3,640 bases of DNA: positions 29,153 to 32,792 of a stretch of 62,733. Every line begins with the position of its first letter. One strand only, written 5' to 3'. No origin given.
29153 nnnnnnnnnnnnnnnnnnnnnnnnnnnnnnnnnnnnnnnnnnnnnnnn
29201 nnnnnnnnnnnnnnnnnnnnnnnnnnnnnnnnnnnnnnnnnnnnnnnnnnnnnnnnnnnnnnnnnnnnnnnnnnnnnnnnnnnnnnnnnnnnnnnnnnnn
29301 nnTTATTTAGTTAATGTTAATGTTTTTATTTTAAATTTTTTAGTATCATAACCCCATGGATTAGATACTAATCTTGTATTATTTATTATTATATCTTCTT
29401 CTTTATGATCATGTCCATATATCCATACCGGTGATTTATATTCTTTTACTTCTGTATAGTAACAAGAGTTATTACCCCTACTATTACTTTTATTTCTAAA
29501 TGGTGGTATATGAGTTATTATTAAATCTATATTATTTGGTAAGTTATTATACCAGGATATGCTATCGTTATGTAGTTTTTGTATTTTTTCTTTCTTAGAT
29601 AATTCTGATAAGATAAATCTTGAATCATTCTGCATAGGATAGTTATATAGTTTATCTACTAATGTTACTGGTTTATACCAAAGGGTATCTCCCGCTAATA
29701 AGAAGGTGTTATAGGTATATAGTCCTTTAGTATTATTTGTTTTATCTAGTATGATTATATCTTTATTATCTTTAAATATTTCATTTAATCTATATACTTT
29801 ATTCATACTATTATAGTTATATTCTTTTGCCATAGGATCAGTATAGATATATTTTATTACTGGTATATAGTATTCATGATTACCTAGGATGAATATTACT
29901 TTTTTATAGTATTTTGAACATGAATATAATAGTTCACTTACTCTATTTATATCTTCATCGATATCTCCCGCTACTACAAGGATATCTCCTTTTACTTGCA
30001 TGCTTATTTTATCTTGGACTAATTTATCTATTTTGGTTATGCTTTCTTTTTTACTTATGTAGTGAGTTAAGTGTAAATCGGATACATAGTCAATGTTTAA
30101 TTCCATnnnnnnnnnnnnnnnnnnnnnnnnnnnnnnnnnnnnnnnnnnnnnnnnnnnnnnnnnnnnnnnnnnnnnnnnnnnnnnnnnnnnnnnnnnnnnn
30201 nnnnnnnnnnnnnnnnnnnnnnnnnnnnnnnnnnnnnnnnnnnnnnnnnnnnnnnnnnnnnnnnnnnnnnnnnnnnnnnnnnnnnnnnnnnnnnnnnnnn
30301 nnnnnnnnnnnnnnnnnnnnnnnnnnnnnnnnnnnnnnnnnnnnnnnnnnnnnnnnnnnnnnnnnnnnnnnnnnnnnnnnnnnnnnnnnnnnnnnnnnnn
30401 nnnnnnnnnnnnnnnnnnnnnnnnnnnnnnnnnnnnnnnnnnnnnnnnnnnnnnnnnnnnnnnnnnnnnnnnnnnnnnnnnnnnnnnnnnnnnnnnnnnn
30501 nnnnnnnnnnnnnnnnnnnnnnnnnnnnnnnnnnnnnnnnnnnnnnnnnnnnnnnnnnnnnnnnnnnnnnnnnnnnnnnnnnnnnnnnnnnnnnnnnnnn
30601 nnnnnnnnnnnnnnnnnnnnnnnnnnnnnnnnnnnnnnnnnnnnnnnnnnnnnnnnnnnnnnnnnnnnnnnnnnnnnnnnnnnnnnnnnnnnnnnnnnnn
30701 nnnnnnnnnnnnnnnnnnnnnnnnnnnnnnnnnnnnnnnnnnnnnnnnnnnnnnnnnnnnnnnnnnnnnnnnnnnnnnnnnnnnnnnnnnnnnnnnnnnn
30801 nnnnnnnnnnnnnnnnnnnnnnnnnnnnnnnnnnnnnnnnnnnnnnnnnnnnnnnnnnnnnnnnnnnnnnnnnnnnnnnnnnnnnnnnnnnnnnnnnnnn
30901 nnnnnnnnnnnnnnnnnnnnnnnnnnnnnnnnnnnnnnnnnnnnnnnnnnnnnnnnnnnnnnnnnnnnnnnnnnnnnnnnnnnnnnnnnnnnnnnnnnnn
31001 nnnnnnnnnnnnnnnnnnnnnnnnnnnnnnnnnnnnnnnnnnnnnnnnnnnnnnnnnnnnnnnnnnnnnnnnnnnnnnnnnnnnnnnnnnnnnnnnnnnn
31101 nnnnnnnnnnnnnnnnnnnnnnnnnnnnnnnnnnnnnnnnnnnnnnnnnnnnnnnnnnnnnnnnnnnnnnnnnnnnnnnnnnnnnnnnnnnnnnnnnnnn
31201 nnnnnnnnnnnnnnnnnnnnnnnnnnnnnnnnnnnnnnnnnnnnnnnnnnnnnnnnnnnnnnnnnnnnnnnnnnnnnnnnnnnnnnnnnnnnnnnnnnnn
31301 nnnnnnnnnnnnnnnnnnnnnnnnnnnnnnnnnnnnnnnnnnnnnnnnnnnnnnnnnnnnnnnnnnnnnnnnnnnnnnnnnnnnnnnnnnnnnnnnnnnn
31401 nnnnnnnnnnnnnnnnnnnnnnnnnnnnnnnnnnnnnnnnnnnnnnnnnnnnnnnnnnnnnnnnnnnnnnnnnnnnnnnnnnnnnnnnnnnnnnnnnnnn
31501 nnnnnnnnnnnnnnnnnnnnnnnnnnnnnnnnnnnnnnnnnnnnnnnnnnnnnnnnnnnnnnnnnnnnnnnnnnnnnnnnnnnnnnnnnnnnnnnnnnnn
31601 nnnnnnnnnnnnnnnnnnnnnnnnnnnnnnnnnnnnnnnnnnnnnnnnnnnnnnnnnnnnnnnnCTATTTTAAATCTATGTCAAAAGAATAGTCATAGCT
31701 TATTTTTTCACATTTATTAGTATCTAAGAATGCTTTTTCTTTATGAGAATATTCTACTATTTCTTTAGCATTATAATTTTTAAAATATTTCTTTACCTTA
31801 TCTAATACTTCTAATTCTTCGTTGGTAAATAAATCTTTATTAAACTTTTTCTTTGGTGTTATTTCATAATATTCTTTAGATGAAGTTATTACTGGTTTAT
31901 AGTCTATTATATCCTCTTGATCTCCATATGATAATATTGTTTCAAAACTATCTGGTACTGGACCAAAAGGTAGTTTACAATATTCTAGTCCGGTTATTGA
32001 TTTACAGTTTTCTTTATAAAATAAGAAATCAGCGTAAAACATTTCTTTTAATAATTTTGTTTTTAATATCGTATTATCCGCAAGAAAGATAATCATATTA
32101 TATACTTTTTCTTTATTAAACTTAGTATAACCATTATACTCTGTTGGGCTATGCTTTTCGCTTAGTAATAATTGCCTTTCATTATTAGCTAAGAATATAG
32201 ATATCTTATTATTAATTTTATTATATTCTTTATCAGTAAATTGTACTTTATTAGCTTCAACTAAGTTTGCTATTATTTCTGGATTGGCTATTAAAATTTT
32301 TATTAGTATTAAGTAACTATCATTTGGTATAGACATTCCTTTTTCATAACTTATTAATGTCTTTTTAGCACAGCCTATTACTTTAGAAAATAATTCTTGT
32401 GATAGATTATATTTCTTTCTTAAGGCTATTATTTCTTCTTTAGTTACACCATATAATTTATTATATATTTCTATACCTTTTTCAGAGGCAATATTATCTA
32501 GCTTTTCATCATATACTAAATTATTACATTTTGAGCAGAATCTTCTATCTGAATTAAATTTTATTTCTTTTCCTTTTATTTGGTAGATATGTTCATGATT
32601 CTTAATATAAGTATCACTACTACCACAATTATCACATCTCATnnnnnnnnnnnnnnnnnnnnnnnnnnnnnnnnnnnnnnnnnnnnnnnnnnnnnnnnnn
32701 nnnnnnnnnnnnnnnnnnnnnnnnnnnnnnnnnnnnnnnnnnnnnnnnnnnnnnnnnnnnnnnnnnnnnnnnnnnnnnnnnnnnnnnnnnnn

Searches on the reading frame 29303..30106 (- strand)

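Call 83: search_protein_families(library=pfam, proteins=[window:29303-30106:-], max_evalue=0.001)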
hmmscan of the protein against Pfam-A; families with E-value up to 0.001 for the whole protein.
window:29303-30106:- (267 aa): 2 families
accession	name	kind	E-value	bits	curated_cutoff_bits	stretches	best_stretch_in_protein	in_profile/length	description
PF00149.33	Metallophos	-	1.4e-15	58.7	21.5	1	5-235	3-190/191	Calcineurin-like phosphoesterase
PF12850.12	Metallophos_2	-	3.5e-05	24.3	27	1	5-247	3-130/154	Calcineurin-like phosphoesterase superfamily domain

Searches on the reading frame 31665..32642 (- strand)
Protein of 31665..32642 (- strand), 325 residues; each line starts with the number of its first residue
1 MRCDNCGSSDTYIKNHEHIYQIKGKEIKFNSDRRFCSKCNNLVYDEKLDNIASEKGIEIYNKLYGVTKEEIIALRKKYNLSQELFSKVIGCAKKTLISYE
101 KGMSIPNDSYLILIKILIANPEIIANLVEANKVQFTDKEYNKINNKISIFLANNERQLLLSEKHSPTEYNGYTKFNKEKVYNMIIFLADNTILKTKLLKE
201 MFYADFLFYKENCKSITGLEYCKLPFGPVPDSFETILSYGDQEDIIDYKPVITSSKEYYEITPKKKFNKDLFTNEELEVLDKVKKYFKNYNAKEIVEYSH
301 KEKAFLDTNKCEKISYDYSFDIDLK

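Call 83: search_protein_families(library=pfam, proteins=[window:31665-32642:-], max_evalue=0.001)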
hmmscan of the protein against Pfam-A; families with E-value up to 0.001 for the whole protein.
window:31665-32642:- (325 aa): 3 families
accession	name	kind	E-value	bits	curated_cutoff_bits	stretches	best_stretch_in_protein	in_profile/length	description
PF13274.11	SocA_Panacea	-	4.4e-22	79.6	25.7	1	197-304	1-111/113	Antitoxin SocA-like, Panacea domain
PF15731.11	MqsA_antitoxin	-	6.1e-13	49.5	30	1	1-126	1-129/131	Antitoxin component of bacterial toxin-antitoxin system, MqsA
PF01381.28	HTH_3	-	1.4e-06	28.6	23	1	71-114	1-44/55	Helix-turn-helix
